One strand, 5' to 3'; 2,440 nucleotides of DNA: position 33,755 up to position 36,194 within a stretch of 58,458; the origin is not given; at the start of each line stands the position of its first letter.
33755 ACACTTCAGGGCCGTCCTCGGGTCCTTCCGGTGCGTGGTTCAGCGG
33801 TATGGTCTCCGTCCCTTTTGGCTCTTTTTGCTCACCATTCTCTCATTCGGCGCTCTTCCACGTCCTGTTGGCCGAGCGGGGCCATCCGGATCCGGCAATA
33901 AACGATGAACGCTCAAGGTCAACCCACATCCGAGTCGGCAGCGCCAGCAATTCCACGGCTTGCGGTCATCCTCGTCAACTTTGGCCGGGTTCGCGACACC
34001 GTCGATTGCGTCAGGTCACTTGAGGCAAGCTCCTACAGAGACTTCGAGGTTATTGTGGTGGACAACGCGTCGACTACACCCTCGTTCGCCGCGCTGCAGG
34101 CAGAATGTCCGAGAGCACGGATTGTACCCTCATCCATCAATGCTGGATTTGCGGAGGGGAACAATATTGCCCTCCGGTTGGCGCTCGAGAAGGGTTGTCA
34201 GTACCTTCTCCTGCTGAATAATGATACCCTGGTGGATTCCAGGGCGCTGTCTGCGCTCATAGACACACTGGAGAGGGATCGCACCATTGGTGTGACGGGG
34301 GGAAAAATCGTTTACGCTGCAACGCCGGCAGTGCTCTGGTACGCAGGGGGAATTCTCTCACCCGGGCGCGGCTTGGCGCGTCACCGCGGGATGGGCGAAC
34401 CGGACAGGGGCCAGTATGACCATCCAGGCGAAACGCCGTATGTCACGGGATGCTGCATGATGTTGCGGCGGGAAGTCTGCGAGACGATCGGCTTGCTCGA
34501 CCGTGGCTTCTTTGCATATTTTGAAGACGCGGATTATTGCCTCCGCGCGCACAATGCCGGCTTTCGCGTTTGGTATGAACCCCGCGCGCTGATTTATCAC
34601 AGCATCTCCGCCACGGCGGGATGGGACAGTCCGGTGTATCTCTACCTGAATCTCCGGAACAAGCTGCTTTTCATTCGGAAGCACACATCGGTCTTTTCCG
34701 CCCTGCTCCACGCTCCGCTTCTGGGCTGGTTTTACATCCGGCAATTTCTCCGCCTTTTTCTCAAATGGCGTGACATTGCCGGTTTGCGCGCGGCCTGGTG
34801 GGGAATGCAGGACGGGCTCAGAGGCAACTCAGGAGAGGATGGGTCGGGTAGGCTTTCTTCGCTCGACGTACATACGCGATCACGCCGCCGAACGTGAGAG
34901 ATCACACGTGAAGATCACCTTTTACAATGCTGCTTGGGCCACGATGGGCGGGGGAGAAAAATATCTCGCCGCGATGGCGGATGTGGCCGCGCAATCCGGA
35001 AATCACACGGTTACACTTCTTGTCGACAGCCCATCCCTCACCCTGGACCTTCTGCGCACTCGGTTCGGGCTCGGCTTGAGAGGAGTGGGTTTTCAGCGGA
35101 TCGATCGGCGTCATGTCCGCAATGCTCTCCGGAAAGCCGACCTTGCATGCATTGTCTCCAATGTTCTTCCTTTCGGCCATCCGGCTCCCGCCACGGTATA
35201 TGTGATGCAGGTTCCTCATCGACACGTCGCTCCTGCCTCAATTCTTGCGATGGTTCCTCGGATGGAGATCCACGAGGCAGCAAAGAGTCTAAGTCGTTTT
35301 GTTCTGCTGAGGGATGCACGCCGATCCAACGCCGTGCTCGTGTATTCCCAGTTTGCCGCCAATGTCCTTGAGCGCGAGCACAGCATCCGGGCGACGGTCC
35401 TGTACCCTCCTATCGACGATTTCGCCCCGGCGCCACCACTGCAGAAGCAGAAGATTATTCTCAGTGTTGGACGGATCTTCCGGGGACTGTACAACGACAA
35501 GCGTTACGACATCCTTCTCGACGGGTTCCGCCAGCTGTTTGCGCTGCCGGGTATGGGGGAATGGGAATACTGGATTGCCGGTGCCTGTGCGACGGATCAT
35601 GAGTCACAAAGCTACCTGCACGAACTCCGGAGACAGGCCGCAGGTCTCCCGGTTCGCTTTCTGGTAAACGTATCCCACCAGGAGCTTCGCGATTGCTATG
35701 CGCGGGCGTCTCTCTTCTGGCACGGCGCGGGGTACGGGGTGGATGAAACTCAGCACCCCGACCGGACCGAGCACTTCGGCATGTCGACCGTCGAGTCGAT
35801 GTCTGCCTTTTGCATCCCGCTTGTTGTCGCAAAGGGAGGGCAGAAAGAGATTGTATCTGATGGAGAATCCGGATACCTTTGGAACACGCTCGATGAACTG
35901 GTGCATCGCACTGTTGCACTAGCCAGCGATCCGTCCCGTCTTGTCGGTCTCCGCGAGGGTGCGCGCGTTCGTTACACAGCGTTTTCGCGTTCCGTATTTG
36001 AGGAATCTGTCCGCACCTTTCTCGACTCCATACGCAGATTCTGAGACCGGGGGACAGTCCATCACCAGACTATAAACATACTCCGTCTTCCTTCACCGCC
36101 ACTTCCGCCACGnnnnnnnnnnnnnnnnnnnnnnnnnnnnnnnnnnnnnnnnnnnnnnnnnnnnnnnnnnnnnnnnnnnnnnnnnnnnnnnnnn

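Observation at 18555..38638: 20-kb glycosylation island with two YfhO-type GT-C proteins paired with GtrB/CsbB-like GT2s, in a diderm background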

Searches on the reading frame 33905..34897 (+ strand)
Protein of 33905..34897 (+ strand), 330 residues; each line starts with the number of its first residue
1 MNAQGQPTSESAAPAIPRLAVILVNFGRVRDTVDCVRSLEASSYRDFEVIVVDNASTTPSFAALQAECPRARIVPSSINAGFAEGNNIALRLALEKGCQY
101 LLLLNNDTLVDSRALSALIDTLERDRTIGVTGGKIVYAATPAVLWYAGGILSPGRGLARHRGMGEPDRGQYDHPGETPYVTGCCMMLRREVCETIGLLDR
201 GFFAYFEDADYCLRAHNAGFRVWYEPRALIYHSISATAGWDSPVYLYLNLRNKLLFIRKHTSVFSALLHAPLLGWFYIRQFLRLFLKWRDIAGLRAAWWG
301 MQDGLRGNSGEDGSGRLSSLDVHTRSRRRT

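Call 4: search_protein_families(library=pfam, proteins=[window:33905-34897:+], max_evalue=0.01)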
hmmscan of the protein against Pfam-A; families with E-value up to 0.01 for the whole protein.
window:33905-34897:+ (330 aa): 3 families
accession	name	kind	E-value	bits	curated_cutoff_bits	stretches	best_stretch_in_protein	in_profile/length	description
PF00535.33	Glycos_transf_2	-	2.4e-17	63.8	23.3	1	21-195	2-167/168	Glycosyl transferase family 2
PF13641.12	Glyco_tranf_2_3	-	1.1e-13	52.2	27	1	17-233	1-212/230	Glycosyltransferase like family 2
PF13632.12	Glyco_trans_2_3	-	1.6e-07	31.8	27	1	101-278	2-168/198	Glycosyl transferase family group 2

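Call 7: search_protein_families(library=ncbifam, proteins=[window:33905-34897:+], max_evalue=0.01)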
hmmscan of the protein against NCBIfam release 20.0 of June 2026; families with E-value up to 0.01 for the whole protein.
window:33905-34897:+ (330 aa): 11 families
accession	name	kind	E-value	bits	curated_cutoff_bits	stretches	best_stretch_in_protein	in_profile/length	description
TIGR01556.1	rhamnosyltran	subfamily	1.8e-20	73.3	200.55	1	44-304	18-281/281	rhamnosyltransferase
TIGR03965.1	mycofact_glyco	equivalog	1.8e-14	53.5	280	1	28-233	85-281/467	mycofactocin biosynthesis glycosyltransferase MftF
TIGR03937.1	PgaC_IcaA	equivalog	1.5e-13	50.5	422.3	1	9-133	37-161/407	poly-beta-1,6-N-acetyl-D-glucosamine synthase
NF038299.1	EPS_HpsN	equivalog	3e-11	42.9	425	1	181-239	166-227/317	hormogonium polysaccharide biosynthesis glycosyltransferase HpsN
NF041875.1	EPS_EpsD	equivalog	2.1e-07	30.6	370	1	19-234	1-208/325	exopolysaccharide biosynthesis glycosyltransferase EpsD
TIGR03111.1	glyc2_xrt_Gpos1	hypoth_equivalog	3.3e-05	22.9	363.95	1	14-136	46-170/439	TIGR03111 family XrtG-associated glycosyltransferase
NF050050.1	ProtGlycPglI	equivalog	4.6e-05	22.9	500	1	17-123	2-109/306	GalNAc(5)-diNAcBac-PP-undecaprenol beta-1,3-glucosyltransferase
NF047683.1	TeichurnBiosyTuaG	equivalog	7.1e-05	22.6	400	1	17-113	6-102/252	teichuronic acid biosynthesis protein TuaG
NF050113.1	gal_furan_GlfT1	equivalog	0.00011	21.6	330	1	22-144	4-126/290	galactofuranosyltransferase GlfT1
NF038302.1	EPS_HpsE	equivalog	0.00036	19.6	300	0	205-236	195-226/307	hormogonium polysaccharide biosynthesis glycosyltransferase HpsE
NF007482.0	PRK10073.1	equivalog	0.0014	17.7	423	1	17-125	6-113/334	glycosyltransferase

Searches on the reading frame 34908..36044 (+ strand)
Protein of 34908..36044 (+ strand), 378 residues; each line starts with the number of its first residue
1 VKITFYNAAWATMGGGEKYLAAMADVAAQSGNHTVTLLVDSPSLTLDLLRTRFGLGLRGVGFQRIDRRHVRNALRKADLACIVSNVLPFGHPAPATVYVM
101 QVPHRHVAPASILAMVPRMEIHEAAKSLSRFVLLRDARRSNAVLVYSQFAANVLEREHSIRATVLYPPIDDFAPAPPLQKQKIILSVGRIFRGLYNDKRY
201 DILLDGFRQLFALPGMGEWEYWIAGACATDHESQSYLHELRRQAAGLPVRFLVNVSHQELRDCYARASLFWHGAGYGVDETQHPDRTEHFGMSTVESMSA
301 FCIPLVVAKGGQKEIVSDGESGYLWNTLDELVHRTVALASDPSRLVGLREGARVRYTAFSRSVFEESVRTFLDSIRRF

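Call 4: search_protein_families(library=pfam, proteins=[window:34908-36044:+], max_evalue=0.01)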
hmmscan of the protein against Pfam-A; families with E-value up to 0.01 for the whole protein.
window:34908-36044:+ (378 aa): 3 families
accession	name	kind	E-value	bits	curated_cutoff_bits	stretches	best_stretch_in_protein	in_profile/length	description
PF00534.26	Glycos_transf_1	-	9e-16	58.3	26.4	1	178-329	12-146/172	Glycosyl transferases group 1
PF13692.12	Glyco_trans_1_4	-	1.3e-11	45.4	27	1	182-341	2-142/142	Glycosyl transferases group 1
PF13439.12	Glyco_transf_4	-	4.2e-05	24.1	28.5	1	13-170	1-167/170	Glycosyltransferase Family 4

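Call 7: search_protein_families(library=ncbifam, proteins=[window:34908-36044:+], max_evalue=0.01)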
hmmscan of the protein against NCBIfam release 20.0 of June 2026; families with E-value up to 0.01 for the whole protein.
window:34908-36044:+ (378 aa): 3 families
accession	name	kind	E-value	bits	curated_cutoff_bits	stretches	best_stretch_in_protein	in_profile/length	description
NF041876.1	EPS_EpsE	equivalog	2.3e-06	27.1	400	1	184-356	217-376/389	exopolysaccharide biosynthesis GT4 family glycosyltransferase EpsE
TIGR03999.1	thiol_BshA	equivalog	1.3e-05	24.3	273.7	1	285-359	280-357/375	N-acetyl-alpha-D-glucosaminyl L-malate synthase BshA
NF041879.1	EPS_EpsH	equivalog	0.0071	15.1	800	0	248-356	294-396/431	exopolysaccharide biosynthesis glycosyltransferase EpsH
